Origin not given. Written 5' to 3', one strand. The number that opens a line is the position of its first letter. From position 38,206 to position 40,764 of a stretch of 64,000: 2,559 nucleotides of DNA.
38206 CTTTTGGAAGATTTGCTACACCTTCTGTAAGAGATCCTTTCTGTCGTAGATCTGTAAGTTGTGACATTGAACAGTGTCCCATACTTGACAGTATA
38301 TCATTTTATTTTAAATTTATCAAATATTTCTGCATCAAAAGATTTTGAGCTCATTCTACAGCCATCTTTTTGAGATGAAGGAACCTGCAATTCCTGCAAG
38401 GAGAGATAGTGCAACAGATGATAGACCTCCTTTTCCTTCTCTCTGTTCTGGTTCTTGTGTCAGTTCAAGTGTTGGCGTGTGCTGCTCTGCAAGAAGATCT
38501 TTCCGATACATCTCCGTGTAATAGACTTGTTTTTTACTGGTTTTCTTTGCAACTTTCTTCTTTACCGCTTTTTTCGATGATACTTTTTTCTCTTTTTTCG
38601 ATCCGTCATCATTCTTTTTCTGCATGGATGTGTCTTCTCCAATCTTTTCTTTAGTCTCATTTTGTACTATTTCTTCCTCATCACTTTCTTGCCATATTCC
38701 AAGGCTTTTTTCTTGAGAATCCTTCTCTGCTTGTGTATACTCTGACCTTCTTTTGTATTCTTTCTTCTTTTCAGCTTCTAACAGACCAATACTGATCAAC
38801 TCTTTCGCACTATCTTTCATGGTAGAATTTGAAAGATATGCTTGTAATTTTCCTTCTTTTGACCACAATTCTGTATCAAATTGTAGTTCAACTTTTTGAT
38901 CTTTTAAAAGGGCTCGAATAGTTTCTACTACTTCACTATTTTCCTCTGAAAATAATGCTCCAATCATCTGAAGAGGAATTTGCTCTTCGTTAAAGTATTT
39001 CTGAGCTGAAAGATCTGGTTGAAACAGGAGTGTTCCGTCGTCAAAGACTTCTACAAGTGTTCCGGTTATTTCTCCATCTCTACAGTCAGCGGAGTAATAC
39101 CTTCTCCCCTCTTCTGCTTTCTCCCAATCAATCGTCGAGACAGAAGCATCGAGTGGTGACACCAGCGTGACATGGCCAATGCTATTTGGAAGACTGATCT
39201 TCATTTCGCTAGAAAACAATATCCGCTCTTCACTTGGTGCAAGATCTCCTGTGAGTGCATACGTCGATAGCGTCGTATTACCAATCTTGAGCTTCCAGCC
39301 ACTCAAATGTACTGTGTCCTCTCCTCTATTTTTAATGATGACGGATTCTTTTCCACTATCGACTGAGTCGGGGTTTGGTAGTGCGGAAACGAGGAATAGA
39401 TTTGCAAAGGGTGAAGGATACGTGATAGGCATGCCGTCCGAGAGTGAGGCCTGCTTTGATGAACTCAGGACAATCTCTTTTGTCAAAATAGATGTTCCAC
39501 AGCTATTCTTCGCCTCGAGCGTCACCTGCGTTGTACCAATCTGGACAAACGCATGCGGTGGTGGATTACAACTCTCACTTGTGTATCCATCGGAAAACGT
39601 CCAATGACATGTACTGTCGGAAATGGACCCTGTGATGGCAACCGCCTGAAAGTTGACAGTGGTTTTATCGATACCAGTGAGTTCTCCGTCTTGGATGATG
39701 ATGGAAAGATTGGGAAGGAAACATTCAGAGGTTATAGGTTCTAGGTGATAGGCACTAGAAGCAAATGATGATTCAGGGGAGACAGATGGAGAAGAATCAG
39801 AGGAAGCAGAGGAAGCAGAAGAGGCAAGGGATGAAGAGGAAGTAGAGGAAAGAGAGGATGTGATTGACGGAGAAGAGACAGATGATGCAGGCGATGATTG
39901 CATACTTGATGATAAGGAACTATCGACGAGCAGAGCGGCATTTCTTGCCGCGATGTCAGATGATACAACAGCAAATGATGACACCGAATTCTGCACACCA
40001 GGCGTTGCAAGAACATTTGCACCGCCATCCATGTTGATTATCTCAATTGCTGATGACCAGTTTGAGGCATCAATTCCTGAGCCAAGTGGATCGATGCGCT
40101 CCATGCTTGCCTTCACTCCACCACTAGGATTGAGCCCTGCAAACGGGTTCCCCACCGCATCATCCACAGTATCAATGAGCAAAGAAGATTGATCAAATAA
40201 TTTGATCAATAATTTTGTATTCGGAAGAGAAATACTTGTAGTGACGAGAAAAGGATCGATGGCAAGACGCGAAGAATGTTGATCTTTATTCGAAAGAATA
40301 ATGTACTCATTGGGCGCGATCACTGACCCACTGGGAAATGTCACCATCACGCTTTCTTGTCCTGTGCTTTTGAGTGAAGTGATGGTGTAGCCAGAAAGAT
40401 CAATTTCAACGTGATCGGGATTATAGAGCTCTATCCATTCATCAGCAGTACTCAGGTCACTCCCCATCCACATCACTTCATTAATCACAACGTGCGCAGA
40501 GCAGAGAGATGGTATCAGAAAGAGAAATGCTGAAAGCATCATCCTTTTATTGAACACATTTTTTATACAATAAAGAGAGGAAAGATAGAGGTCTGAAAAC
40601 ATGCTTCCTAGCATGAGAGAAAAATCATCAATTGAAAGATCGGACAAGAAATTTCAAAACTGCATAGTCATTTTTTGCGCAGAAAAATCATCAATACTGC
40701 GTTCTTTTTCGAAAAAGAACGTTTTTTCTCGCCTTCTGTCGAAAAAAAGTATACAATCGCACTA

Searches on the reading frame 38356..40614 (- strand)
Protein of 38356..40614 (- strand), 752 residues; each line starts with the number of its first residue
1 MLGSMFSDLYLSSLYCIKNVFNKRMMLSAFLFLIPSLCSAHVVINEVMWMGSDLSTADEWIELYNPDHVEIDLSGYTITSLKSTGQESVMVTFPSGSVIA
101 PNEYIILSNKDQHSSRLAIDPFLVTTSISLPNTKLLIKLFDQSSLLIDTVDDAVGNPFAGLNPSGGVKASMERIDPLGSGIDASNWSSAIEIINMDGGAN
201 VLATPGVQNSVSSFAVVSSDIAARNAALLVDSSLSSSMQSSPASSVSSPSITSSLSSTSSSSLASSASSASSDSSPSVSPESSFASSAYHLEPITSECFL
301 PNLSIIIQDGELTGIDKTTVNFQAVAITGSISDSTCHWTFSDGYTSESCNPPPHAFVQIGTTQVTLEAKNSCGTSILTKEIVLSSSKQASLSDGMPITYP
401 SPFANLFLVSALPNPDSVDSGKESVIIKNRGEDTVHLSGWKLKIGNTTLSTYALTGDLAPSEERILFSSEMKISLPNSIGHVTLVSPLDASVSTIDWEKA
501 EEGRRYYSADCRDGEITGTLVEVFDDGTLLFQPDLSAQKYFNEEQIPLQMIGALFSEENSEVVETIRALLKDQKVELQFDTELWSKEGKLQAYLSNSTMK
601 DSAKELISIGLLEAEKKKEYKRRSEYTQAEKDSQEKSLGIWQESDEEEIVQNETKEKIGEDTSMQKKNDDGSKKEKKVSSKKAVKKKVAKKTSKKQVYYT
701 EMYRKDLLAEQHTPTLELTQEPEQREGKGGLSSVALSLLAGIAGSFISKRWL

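Call 81: search_protein_families(library=pfam, proteins=[window:38356-40614:-], max_evalue=0.001)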
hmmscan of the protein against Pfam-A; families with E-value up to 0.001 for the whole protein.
window:38356-40614:- (752 aa): 3 families
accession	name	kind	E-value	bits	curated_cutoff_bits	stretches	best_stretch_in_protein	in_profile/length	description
PF00932.25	LTD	-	9.5e-21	74.7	34.3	1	40-150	6-105/109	Lamin Tail Domain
PF18911.6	PKD_4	-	4.6e-06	27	27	1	316-378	16-78/85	PKD domain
PF00801.26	PKD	-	0.00018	21.9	23.5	1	318-381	15-78/80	PKD domain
